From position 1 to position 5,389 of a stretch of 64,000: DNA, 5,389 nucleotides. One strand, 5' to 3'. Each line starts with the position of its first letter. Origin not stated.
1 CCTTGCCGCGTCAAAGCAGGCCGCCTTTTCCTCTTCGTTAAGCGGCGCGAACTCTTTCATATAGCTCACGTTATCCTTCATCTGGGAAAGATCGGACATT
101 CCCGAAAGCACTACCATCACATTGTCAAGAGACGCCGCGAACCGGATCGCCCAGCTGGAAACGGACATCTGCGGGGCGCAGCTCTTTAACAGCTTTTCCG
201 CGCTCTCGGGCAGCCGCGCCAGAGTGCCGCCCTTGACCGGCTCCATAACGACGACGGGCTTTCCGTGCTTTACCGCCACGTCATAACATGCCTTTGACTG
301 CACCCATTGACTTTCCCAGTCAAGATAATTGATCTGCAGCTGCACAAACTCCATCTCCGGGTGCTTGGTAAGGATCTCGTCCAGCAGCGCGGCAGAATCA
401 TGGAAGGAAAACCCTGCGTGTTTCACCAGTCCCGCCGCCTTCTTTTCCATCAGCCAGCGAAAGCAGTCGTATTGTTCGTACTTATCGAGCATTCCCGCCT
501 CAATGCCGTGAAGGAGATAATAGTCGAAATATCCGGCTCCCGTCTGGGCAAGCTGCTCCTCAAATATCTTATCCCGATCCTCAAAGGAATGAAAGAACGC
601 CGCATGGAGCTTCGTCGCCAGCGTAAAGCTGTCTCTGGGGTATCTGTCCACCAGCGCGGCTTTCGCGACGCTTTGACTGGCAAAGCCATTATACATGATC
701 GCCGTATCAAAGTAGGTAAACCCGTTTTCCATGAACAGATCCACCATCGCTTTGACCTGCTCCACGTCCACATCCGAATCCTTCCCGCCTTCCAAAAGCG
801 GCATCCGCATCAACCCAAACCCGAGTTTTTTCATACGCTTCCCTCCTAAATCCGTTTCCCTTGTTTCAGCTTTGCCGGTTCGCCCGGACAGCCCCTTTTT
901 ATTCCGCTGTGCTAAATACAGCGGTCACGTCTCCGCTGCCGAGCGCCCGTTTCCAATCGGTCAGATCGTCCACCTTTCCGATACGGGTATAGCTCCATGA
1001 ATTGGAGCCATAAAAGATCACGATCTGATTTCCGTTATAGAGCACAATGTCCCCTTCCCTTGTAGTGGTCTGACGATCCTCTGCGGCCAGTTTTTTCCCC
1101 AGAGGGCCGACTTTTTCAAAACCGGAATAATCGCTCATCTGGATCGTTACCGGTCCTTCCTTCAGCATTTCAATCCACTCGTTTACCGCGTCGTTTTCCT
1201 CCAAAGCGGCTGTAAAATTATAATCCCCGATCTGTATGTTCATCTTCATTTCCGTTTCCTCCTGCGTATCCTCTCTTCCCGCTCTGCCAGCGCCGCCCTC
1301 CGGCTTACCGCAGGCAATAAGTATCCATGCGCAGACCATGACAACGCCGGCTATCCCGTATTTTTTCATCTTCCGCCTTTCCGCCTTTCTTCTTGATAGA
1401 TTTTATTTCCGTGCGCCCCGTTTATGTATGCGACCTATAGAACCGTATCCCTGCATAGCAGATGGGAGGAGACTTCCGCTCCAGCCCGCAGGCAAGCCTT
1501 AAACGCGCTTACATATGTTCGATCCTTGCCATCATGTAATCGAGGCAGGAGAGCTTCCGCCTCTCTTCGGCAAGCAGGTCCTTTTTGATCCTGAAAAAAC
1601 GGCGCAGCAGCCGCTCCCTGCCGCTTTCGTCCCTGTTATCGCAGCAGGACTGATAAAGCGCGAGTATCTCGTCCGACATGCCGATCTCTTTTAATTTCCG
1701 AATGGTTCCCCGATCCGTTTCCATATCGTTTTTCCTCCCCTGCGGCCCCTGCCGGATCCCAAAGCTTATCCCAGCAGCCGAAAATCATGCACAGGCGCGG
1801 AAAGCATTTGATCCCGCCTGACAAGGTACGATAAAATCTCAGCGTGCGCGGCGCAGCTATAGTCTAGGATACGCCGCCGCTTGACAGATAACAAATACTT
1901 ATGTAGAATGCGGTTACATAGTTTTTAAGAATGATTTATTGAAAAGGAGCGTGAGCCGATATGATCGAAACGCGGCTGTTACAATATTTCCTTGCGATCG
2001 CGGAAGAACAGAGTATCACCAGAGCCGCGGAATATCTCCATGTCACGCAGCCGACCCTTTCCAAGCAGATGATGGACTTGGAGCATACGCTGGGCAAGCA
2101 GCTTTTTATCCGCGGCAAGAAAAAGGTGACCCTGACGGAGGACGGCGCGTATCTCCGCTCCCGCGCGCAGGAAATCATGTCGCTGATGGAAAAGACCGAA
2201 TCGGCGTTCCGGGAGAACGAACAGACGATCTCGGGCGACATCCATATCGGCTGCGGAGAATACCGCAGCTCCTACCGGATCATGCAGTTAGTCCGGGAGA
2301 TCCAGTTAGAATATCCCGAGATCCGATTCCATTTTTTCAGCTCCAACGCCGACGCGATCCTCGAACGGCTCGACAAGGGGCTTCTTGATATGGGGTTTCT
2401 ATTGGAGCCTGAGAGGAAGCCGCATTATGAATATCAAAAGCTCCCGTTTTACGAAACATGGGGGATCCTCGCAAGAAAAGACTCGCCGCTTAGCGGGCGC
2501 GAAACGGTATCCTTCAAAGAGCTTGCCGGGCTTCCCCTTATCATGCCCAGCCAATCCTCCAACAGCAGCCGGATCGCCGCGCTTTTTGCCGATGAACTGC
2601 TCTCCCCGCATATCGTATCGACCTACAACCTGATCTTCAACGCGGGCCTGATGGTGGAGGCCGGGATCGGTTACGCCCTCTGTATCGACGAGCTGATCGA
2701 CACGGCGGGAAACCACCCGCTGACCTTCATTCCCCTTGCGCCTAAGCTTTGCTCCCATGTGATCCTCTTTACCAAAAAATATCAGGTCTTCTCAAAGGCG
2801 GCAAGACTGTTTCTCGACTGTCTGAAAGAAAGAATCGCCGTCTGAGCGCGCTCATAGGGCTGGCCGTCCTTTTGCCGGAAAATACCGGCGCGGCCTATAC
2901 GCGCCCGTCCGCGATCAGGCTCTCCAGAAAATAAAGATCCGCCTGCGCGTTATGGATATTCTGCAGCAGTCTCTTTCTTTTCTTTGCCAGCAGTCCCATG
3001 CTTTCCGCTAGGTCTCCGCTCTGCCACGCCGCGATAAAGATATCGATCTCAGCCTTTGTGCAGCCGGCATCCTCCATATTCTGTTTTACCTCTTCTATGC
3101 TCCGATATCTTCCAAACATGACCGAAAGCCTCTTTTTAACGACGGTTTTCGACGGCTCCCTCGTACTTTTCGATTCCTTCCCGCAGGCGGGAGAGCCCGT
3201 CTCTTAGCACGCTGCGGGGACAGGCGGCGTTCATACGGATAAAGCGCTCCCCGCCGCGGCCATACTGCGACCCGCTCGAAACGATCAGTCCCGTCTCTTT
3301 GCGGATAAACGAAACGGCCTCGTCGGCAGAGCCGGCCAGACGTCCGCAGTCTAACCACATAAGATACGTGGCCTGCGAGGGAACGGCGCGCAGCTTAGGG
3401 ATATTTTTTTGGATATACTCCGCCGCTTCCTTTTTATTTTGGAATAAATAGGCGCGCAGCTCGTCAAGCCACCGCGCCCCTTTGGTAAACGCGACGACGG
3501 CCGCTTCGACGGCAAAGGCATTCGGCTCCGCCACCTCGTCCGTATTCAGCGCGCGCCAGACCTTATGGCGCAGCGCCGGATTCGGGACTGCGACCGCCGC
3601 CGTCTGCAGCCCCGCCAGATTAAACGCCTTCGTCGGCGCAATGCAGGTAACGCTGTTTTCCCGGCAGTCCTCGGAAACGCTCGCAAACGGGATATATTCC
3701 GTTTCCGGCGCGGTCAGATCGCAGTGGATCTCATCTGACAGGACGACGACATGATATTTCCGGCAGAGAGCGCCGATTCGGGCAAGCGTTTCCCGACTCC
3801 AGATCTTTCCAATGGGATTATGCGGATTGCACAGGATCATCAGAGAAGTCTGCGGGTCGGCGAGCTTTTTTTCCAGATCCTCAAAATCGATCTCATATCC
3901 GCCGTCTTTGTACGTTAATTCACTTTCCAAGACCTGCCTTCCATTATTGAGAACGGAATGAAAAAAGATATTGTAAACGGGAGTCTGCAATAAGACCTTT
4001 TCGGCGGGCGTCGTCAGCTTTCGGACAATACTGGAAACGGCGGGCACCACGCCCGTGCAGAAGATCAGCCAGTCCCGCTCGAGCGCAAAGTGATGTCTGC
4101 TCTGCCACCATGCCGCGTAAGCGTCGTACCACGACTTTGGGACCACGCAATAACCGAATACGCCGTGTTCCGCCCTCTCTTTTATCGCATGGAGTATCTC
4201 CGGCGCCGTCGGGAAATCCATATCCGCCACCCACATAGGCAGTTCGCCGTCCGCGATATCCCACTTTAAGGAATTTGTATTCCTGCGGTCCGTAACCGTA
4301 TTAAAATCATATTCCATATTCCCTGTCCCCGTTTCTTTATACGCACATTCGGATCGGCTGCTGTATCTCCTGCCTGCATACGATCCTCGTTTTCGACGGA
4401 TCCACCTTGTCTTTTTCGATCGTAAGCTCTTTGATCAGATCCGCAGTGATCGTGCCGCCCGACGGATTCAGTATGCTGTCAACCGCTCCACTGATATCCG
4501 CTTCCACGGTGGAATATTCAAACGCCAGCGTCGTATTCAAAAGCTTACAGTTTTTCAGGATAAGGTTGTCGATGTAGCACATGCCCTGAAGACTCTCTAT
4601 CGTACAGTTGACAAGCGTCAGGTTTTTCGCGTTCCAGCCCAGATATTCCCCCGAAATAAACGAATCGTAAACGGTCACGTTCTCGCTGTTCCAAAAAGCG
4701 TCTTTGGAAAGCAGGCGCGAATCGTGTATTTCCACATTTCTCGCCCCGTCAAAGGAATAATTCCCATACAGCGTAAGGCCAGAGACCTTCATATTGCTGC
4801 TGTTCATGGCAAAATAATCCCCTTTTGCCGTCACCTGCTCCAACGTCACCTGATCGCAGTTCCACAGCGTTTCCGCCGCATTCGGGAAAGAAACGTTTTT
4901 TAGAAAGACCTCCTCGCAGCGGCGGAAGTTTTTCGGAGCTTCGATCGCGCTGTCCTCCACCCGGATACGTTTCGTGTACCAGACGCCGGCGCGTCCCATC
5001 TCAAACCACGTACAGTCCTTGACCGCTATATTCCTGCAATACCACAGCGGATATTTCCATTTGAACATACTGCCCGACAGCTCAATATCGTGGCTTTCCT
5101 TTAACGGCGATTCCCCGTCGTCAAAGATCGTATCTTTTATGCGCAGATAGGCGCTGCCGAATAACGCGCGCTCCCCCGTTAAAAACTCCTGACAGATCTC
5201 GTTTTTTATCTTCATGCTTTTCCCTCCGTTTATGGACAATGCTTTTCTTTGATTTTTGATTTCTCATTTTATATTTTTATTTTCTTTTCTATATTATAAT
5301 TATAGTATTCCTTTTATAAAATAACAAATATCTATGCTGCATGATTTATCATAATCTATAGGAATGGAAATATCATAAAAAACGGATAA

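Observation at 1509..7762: Three 'headless MerR' mini-proteins, one in each operon of the LysR island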

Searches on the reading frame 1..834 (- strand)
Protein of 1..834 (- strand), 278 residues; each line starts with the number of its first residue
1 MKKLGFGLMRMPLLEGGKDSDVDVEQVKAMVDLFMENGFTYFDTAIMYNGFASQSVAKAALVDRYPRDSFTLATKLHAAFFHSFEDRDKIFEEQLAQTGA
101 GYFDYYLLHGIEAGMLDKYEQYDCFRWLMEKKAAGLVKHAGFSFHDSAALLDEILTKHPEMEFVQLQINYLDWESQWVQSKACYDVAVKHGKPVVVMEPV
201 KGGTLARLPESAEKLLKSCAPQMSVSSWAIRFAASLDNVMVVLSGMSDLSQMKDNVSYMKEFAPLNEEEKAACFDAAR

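Call 17: search_protein_families(library=pfam, proteins=[window:1-834:-], max_evalue=0.001)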
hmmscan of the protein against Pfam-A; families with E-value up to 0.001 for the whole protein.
window:1-834:- (278 aa): 1 family
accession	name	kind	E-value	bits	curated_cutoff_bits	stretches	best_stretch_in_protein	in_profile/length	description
PF00248.27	Aldo_ket_red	-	8.4e-37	127.2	24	1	3-272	1-285/291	Aldo/keto reductase family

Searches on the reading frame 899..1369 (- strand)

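Call 17: search_protein_families(library=pfam, proteins=[window:899-1369:-], max_evalue=0.001)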
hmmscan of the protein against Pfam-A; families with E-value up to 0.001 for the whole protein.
window:899-1369:- (156 aa): 1 family
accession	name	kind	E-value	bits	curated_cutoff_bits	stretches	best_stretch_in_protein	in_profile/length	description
PF18050.6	Cyclophil_like2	-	4.8e-24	85.1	22.7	1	45-152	1-114/115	Cyclophilin-like family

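Call 87: search_protein_families(library=ncbifam, proteins=[window:899-1369:-], max_evalue=0.001)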
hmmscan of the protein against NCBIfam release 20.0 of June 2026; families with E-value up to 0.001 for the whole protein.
window:899-1369:- (156 aa): 0 families

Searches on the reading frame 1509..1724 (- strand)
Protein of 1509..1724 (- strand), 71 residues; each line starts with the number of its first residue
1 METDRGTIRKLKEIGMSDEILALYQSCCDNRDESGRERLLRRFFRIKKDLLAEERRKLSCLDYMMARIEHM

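Call 3: search_protein_families(library=pfam, proteins=[window:1509-1724:-], max_evalue=10)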
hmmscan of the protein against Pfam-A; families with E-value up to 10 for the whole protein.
window:1509-1724:- (71 aa): 0 families

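Call 4: search_protein_families(library=ncbifam, proteins=[window:1509-1724:-], max_evalue=10)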
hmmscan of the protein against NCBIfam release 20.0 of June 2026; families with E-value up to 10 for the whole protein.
window:1509-1724:- (71 aa): 0 families

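Call 13: find_homologous_proteins(query=window:1509-1724:-, max_evalue=0.01)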
Query window:1509-1724:- (71 aa): 1 proteins with E <= 0.01 among 2 candidates.
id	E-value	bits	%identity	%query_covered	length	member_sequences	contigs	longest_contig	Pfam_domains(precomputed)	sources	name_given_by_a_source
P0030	1.4e-38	147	100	100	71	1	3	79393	-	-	-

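Call 88: predict_structure(alignment_id=A5)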
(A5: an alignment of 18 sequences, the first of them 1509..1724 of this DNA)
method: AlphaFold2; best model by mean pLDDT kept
length: 71 residues; sequences in the alignment: 18
mean_pLDDT: 85.2   pTM: 0.66
mean pLDDT of the five models: 85.2, 82.5, 82.2, 78.7, 78.4
residues with pLDDT >= 90: 11; 70-90: 57; 50-70: 2; < 50: 1
segments of 3 or more residues with pLDDT < 50: none
pLDDT, mean of each block of 10 residues (from residue 1): 75 88 86 85 90 85 88 75
secondary structure, 60 per line:
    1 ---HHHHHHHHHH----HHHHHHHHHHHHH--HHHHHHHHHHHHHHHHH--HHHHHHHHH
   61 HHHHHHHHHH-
elements in order: H4-13 H18-30 H33-49 H52-70

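Call 90: fold_search(model_id=the predicted structure, library=pdb)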
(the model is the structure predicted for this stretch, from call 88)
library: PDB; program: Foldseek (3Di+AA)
matches with E <= 10: 44; with E <= 0.001: 0
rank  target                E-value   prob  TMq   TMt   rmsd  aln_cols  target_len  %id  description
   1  7tbp_A                3.3e+00  0.16  0.40  0.31   4.6        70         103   10  X-ray structure of the HIV-1 myristoylated matrix protein (released 2022-06-22)
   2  2jmh_MODEL_1_A        4.1e+00  0.05  0.29  0.19  10.2        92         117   15  NMR solution structure of Blo t 5, a major mite allergen from Blomia tropicalis (released 2007-11-13)
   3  5yny_B                4.9e+00  0.08  0.37  0.24   9.3        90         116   14  Structure of house dust mite allergen Der F 21 in PEG2KMME (released 2019-03-13)
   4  8w52_A                5.5e+00  0.08  0.33  0.25   4.7        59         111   10  p17 protein structure of HIV2 when OLA1 existing (released 2023-09-13)
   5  5yny_A                5.5e+00  0.08  0.37  0.24   8.9        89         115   15  Structure of house dust mite allergen Der F 21 in PEG2KMME (released 2019-03-13)
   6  2odm_B                5.5e+00  0.07  0.35  0.31   8.3        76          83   18  Crystal structure of S. aureus YlaN, an essential leucine rich protein involved in the control of cell shape (released 2007-06-05)
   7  7e1j_F                5.8e+00  0.10  0.37  0.29   4.5        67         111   10  Crystal structure of Pr55Gag-matrix domain in complex with IP6 in space group C121 (released 2021-08-04)
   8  5yny_C                5.8e+00  0.06  0.37  0.25  10.2        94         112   15  Structure of house dust mite allergen Der F 21 in PEG2KMME (released 2019-03-13)
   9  5fd5_E                5.8e+00  0.06  0.30  0.19   7.1        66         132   17  manganese uptake regulator (released 2016-12-28)
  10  3rrp_A                6.2e+00  0.08  0.38  0.10   7.0        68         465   22  Crystal structure of fumarate hydratase Fum from Mycobacterium abscessus with malate bound (released 2011-05-11)
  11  8rz0_E                6.2e+00  0.05  0.34  0.24  12.2        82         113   12  Synthetic immunogen RH5-34EM bound to monoclonal antibody R5.016 (released 2024-07-17)
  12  5maw_E                6.6e+00  0.16  0.55  0.37   7.5        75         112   12  Crystal structure of the flagellin-FliS complex from Bacillus subtilis (released 2017-12-20)
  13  7yka_A                6.6e+00  0.05  0.30  0.22   8.9        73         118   14  Crystal structure of Fis1 (Mitochondrial fission 1 protein) (released 2023-08-02)
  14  3uo3_A                7.0e+00  0.15  0.58  0.26   6.2        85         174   10  Jac1 co-chaperone from Saccharomyces cerevisiae, 5-182 clone (released 2011-12-14)
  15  7e1k_A                7.0e+00  0.09  0.39  0.28   4.7        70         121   10  Crystal structure of Pr55Gag-matrix domain in complex with IP6 in space group R32 (released 2021-08-04)
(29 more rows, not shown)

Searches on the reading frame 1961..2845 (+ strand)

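Call 17: search_protein_families(library=pfam, proteins=[window:1961-2845:+], max_evalue=0.001)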
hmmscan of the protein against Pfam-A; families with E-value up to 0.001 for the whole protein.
window:1961-2845:+ (294 aa): 2 families
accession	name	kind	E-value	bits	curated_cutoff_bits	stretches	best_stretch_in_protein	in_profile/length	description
PF03466.25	LysR_substrate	-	4.2e-31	108.4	28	1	89-291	3-207/209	LysR substrate binding domain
PF00126.33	HTH_1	-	8.9e-22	77.3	26.6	1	5-62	2-59/60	Bacterial regulatory helix-turn-helix protein, lysR family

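Call 87: search_protein_families(library=ncbifam, proteins=[window:1961-2845:+], max_evalue=0.001)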
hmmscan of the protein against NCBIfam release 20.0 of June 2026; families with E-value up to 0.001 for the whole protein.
window:1961-2845:+ (294 aa): 55 families (the best 25 are shown)
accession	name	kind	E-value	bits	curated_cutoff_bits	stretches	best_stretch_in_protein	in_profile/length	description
NF047520.1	trans_act_CidR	equivalog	1.4e-37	129.5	415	1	3-291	2-291/292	cidABC operon transcriptional activator CidR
NF008416.0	PRK11242.1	equivalog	5.1e-36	124.5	277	1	4-292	3-291/300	transcriptional regulator CynR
NF040786.1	LysR_Sec_metab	equivalog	1.7e-32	112.6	250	1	3-204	2-204/298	selenium metabolism-associated LysR family transcriptional regulator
NF007385.0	PRK09906.1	equivalog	2.7e-32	112.1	356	1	3-293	2-292/296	DNA-binding transcriptional regulator HcaR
NF045775.1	acetoin_reg_AlsR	exception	2.5e-30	106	430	1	3-240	2-241/290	acetoin biosynthesis transcriptional regulator AlsR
TIGR03339.1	phn_lysR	subfamily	1.1e-29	103.6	341.1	1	7-204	2-195/279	aminoethylphosphonate catabolism associated LysR family transcriptional regulator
NF053705.1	TransRegGltCGpos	equivalog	5.5e-29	101.3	350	1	3-289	2-290/300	glutamate biosynthesis transcriptional regulator GltC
NF008722.0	PRK11716.1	equivalog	6.5e-29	100.9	246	1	3-242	2-242/293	HTH-type transcriptional activator IlvY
TIGR02424.1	TF_pcaQ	equivalog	4.3e-28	98.1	303.8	1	3-202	4-204/300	pca operon transcription factor PcaQ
NF008410.0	PRK11233.1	equivalog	7.6e-28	97.5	309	1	4-239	3-236/305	nitrogen assimilation transcriptional regulator NAC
NF007439.0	PRK09986.1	equivalog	9.1e-27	94.2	290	1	2-267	7-274/296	LysR family transcriptional regulator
NF008361.0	PRK11151.1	equivalog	2.9e-24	85.9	329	1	4-195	3-193/305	DNA-binding transcriptional regulator OxyR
NF045990.1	TransRegCbbRRhodb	equivalog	1.9e-23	83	450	1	5-239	9-245/304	LysR family regulator CbbR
NF047354.1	trans_reg_GltC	equivalog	1.9e-22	80.1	300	1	3-180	2-180/290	glutamate biosynthesis transcriptional regulator GltC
NF009327.0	PRK12684.1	subfamily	7.6e-22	77.9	402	1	14-221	14-223/313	CysB family HTH-type transcriptional regulator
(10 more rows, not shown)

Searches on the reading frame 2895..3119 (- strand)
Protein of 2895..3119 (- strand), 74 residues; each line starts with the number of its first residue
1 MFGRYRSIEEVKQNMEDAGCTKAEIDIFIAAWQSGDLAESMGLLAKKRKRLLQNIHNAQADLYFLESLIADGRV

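Call 3: search_protein_families(library=pfam, proteins=[window:2895-3119:-], max_evalue=10)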
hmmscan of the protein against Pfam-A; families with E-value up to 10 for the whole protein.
window:2895-3119:- (74 aa): 0 families

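Call 4: search_protein_families(library=ncbifam, proteins=[window:2895-3119:-], max_evalue=10)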
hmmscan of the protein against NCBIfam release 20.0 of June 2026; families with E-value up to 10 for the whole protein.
window:2895-3119:- (74 aa): 0 families

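Call 12: find_homologous_proteins(query=window:2895-3119:-, max_evalue=0.01)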
Query window:2895-3119:- (74 aa): 1 proteins with E <= 0.01 among 1 candidates.
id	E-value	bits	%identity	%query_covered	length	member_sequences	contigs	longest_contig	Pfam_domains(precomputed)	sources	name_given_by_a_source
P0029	4.1e-40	152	99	100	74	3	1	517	-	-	-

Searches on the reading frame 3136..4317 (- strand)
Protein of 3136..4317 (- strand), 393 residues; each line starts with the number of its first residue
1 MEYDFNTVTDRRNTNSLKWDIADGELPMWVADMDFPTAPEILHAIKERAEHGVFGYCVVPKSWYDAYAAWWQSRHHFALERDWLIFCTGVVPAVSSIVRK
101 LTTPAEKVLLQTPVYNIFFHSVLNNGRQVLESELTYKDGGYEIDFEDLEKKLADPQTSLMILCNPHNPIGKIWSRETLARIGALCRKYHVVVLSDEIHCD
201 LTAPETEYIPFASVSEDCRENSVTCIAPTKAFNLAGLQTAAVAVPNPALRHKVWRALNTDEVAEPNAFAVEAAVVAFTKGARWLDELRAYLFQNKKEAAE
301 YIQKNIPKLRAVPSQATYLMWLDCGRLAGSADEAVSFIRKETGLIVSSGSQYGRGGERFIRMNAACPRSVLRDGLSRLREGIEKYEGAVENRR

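Call 17: search_protein_families(library=pfam, proteins=[window:3136-4317:-], max_evalue=0.001)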
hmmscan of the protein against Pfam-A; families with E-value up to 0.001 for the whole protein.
window:3136-4317:- (393 aa): 1 family
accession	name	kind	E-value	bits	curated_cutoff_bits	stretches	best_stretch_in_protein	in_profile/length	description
PF00155.27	Aminotran_1_2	-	1.1e-36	127.3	19.7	1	32-377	10-360/361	Aminotransferase class I and II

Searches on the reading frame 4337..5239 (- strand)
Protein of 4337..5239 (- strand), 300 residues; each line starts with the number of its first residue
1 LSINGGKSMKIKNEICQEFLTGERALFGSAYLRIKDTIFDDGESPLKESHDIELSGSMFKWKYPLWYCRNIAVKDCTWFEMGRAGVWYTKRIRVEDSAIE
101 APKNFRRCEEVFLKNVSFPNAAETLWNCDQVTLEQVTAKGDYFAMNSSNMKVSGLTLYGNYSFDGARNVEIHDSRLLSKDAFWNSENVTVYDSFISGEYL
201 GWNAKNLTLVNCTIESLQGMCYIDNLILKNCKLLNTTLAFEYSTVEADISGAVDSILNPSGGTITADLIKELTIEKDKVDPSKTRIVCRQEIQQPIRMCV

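Call 17: search_protein_families(library=pfam, proteins=[window:4337-5239:-], max_evalue=0.001)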
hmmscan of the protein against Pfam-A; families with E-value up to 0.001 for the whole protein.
window:4337-5239:- (300 aa): 2 families
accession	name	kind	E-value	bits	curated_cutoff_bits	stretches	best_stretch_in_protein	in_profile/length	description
PF12541.14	DUF3737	-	4e-129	430.1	23.9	1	14-286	2-274/275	Protein of unknown function (DUF3737)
PF13229.12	Beta_helix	-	2.5e-05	24.4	25.9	0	143-234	49-135/158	Right handed beta helix region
